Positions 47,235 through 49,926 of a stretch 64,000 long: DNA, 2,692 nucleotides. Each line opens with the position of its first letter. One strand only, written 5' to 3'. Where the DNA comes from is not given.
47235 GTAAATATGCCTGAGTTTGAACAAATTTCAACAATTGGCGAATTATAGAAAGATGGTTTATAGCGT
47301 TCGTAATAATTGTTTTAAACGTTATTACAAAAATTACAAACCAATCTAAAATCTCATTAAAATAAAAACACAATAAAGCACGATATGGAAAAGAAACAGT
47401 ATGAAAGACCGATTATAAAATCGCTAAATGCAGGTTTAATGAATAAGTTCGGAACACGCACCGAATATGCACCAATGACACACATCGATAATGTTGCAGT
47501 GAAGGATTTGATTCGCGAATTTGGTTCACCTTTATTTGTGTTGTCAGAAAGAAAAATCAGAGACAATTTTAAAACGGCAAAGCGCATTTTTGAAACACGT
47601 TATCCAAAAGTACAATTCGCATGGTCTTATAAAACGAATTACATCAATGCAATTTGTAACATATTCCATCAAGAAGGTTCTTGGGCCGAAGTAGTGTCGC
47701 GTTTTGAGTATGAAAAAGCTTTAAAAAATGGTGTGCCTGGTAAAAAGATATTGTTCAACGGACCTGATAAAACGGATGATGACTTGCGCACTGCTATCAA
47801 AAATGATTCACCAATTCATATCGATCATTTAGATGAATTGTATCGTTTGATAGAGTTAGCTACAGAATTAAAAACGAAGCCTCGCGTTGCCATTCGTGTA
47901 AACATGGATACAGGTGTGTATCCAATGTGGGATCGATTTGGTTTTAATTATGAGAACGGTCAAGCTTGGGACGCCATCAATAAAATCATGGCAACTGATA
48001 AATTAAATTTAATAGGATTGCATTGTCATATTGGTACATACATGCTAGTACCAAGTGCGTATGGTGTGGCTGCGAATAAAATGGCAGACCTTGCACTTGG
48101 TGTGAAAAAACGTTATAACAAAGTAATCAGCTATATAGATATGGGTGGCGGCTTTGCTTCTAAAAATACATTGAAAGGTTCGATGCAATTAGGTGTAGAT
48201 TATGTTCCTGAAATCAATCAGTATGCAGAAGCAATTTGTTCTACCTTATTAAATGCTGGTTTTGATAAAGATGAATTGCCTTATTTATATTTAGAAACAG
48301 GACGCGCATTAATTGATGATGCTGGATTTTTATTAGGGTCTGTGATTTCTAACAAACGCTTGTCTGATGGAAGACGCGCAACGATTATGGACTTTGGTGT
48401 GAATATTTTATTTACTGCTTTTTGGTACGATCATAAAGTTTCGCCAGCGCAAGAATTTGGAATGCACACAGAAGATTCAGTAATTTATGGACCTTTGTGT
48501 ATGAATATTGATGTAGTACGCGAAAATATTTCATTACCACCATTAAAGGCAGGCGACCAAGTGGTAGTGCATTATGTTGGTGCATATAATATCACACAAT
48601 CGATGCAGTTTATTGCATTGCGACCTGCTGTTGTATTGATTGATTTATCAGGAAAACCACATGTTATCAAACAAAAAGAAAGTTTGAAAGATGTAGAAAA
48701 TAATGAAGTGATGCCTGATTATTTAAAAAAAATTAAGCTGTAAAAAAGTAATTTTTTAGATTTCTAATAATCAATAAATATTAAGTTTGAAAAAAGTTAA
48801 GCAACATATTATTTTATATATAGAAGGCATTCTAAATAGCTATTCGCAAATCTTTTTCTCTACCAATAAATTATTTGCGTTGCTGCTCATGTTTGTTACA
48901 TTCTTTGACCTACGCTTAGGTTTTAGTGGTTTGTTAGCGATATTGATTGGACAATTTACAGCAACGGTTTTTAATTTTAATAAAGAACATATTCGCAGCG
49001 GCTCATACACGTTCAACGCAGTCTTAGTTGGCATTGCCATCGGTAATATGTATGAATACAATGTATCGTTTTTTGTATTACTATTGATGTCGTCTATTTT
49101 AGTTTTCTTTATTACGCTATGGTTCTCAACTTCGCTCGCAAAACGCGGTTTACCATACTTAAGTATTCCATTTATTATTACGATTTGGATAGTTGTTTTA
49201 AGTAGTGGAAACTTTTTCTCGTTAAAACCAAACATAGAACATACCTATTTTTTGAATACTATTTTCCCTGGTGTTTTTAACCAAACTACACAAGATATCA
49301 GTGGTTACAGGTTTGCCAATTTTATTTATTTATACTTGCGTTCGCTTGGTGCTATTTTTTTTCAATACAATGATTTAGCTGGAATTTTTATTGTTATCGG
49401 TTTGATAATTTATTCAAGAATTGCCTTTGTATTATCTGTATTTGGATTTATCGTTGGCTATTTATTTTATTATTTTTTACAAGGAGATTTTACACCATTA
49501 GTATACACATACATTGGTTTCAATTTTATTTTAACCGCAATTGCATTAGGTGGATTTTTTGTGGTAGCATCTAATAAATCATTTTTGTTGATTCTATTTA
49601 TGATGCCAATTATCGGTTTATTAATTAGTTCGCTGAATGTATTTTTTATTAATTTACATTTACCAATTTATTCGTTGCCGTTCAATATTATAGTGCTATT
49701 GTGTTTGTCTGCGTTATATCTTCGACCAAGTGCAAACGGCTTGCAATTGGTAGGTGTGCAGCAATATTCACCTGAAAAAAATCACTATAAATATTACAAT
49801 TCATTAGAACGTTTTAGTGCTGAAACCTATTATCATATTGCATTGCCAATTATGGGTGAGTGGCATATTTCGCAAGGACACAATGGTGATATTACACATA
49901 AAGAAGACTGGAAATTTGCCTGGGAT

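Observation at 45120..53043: AraC-headed seven-gene locus combining a stand-alone PqqD/RRE-like protein, an ATP-grasp ligase, a PLP decarboxylase, a channel-peptidase fusion and envelope proteins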

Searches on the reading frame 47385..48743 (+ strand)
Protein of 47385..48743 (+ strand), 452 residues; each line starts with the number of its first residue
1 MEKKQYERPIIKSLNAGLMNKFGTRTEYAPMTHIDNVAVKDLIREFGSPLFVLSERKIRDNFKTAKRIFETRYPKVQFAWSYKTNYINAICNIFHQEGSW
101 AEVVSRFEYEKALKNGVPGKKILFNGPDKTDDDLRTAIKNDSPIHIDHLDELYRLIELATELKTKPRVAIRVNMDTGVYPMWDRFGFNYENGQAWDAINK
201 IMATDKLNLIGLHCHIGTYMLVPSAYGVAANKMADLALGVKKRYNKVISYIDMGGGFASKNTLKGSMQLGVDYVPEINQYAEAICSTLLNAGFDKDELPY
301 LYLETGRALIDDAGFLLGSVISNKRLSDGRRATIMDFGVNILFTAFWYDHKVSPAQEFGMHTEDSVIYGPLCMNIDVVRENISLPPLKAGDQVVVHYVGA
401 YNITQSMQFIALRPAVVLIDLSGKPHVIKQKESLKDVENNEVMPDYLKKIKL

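Call 3: search_protein_families(library=pfam, proteins=[window:47385-48743:+], max_evalue=0.01)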
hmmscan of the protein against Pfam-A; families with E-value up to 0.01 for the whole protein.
window:47385-48743:+ (452 aa): 3 families
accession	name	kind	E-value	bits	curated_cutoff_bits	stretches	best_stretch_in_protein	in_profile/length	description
PF02784.22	Orn_Arg_deC_N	-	5.8e-28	98.3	23.4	1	59-309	5-245/247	Pyridoxal-dependent decarboxylase, pyridoxal binding domain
PF00278.28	Orn_DAP_Arg_deC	-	6.2e-12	46.1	23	1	310-399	4-95/95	Pyridoxal-dependent decarboxylase, C-terminal sheet domain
PF01168.26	Ala_racemase_N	-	7.5e-07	29.5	24.1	1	58-219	6-159/220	Alanine racemase, N-terminal domain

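Call 4: search_protein_families(library=ncbifam, proteins=[window:47385-48743:+], max_evalue=0.01)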
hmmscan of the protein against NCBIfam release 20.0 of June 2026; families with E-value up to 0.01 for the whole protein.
window:47385-48743:+ (452 aa): 8 families
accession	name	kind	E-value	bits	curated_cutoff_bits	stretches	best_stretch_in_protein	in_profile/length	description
NF041039.1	FslC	exception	4e-71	240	500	1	33-432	13-416/418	rhizoferrin biosystnesis N-citrylornithine decarboxylase FslC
TIGR01048.1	lysA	equivalog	9e-64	215.5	297.9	1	32-441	9-416/417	diaminopimelate decarboxylase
TIGR03099.1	dCO2ase_PEP1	hypoth_equivalog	2.6e-36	125.6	478.45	1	32-407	8-384/398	pyridoxal-dependent decarboxylase, exosortase A system-associated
NF052544.1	OrLyDeCDokD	equivalog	3e-35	121.7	700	1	33-439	27-457/461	ornithine/lysine decarboxylase DokD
NF006515.0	PRK08961.1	equivalog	7.4e-17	60.6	802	1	78-409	529-848/861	bifunctional aspartate kinase/diaminopimelate decarboxylase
TIGR01273.1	speA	equivalog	2.5e-13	49.4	624.1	1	141-330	164-358/624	arginine decarboxylase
NF003763.0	PRK05354.1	equivalog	6.1e-11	41.5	369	1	141-327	172-363/636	biosynthetic arginine decarboxylase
TIGR01047.1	nspC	equivalog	0.0013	17.2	409.05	0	301-430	229-370/380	carboxynorspermidine decarboxylase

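Call 15: search_solved_structures(query=window:47385-48743:+, max_evalue=1e-10)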
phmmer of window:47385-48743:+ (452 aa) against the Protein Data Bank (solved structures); distinct sequences matched with E-value up to 1e-10: 29.
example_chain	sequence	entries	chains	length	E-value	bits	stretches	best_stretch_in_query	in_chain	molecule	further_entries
7kh2_A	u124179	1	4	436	1.2e-58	201.9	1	31-431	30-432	N-citrylornithine decarboxylase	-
1twi_A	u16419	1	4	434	6.6e-42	146.7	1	34-447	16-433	Diaminopimelate decarboxylase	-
1tuf_A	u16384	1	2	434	6.6e-42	146.7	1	34-447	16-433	Diaminopimelate decarboxylase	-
2p3e_A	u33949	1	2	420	1.7e-33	119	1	26-433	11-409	Diaminopimelate decarboxylase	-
4xg1_A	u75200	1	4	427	3.8e-28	101.4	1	34-441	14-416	Diaminopimelate decarboxylase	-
3c5q_A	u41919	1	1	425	1.2e-24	89.8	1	40-437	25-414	Diaminopimelate decarboxylase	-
2qgh_A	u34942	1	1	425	1.4e-24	89.6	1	40-437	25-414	Diaminopimelate decarboxylase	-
3n2b_A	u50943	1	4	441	2.5e-24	88.8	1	35-437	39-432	Diaminopimelate decarboxylase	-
2yxx_A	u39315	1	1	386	6.2e-24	87.5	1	45-442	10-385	Diaminopimelate decarboxylase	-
7ru7_A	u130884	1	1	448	9.5e-23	83.6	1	33-439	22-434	L-glutamyl-[BtrI acyl-carrier protein] decarboxylase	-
2j66_A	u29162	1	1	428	1.4e-22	83.1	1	34-439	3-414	BTRK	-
5x7m_A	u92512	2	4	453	2.5e-22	82.2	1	33-443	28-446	Diaminopimelate decarboxylase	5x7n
1hkv_A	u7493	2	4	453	2.3e-21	79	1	31-442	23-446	DIAMINOPIMELATE DECARBOXYLASE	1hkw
2o0t_A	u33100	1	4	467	2.7e-21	78.8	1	31-442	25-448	Diaminopimelate decarboxylase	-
8d2y_A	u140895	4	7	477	8.3e-20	73.9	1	36-439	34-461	D-ornithine/D-lysine decarboxylase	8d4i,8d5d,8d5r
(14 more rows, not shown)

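Call 37: search_solved_structures(query=window:47385-48743:+, max_evalue=1e-40, show_alignments=2)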
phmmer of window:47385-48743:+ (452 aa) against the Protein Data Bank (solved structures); distinct sequences matched with E-value up to 1e-40: 3.
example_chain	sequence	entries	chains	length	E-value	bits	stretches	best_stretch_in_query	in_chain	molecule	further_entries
7kh2_A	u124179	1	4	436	1.2e-58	201.9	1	31-431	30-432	N-citrylornithine decarboxylase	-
1twi_A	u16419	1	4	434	6.6e-42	146.7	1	34-447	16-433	Diaminopimelate decarboxylase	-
1tuf_A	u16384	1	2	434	6.6e-42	146.7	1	34-447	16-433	Diaminopimelate decarboxylase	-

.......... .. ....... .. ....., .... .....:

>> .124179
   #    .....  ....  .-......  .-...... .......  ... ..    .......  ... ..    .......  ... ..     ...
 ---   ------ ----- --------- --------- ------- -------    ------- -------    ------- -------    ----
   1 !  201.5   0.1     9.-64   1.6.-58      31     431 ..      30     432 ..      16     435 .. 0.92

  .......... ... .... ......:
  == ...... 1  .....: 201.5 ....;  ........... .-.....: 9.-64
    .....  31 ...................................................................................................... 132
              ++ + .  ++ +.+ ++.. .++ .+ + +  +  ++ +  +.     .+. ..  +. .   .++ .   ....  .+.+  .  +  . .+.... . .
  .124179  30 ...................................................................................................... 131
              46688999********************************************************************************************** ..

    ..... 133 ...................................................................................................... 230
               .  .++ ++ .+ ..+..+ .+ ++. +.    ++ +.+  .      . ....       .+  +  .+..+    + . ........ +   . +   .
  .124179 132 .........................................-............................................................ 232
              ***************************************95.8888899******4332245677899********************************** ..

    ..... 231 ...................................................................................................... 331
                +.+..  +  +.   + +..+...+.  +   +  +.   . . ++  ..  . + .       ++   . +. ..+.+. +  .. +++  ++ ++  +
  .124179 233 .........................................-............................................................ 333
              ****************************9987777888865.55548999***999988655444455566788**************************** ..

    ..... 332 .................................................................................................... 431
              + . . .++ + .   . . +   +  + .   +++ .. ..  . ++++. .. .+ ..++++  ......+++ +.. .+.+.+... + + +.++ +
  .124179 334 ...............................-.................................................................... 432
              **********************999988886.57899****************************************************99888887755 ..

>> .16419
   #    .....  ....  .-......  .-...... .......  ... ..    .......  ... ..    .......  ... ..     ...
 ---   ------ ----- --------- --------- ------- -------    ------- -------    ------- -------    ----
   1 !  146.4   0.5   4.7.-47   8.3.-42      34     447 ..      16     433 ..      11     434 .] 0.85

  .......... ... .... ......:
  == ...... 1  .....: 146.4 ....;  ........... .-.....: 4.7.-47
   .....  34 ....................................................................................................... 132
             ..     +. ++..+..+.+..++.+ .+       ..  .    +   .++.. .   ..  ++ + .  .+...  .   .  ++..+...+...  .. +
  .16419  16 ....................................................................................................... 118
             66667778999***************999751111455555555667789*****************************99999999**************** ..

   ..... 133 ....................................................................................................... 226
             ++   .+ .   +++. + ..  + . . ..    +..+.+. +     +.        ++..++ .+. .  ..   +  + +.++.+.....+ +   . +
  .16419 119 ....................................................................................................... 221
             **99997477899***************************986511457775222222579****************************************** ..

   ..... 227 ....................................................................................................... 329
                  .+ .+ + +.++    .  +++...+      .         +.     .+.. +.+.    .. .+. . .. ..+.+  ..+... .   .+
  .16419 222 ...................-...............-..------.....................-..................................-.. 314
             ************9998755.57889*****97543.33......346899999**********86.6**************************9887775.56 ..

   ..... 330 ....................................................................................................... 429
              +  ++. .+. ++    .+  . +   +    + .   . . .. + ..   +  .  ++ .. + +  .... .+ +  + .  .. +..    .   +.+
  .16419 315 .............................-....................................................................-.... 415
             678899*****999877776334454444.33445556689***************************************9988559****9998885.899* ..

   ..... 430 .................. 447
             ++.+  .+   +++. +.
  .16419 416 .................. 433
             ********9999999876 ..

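Call 56: search_protein_families(library=padloc, proteins=[window:47385-48743:+], max_evalue=0.001)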
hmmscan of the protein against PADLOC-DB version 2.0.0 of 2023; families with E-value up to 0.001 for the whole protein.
window:47385-48743:+ (452 aa): 0 families

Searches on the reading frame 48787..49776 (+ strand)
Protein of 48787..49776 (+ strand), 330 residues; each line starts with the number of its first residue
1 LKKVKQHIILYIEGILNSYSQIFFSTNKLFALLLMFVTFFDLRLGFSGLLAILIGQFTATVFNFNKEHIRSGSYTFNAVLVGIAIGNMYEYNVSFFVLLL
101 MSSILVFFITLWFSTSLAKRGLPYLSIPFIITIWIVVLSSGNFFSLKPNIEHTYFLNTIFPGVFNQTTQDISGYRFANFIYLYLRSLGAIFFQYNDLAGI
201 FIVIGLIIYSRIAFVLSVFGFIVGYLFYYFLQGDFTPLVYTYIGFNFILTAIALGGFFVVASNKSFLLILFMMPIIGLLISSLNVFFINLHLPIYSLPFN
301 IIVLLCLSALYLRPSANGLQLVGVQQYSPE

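Call 51: search_solved_structures(query=window:48787-49776:+, max_evalue=1e-20, show_alignments=1)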
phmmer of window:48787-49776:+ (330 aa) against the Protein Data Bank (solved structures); distinct sequences matched with E-value up to 1e-20: 3.
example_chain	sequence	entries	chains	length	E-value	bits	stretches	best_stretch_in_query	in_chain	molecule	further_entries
3k3f_A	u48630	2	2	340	2.5e-22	83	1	5-308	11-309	Urea transporter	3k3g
3me1_A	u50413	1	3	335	2.7e-22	82.9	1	5-309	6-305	Urea transporter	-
3m6e_A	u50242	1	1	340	1.7e-21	80.3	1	5-308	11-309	Putative urea transporter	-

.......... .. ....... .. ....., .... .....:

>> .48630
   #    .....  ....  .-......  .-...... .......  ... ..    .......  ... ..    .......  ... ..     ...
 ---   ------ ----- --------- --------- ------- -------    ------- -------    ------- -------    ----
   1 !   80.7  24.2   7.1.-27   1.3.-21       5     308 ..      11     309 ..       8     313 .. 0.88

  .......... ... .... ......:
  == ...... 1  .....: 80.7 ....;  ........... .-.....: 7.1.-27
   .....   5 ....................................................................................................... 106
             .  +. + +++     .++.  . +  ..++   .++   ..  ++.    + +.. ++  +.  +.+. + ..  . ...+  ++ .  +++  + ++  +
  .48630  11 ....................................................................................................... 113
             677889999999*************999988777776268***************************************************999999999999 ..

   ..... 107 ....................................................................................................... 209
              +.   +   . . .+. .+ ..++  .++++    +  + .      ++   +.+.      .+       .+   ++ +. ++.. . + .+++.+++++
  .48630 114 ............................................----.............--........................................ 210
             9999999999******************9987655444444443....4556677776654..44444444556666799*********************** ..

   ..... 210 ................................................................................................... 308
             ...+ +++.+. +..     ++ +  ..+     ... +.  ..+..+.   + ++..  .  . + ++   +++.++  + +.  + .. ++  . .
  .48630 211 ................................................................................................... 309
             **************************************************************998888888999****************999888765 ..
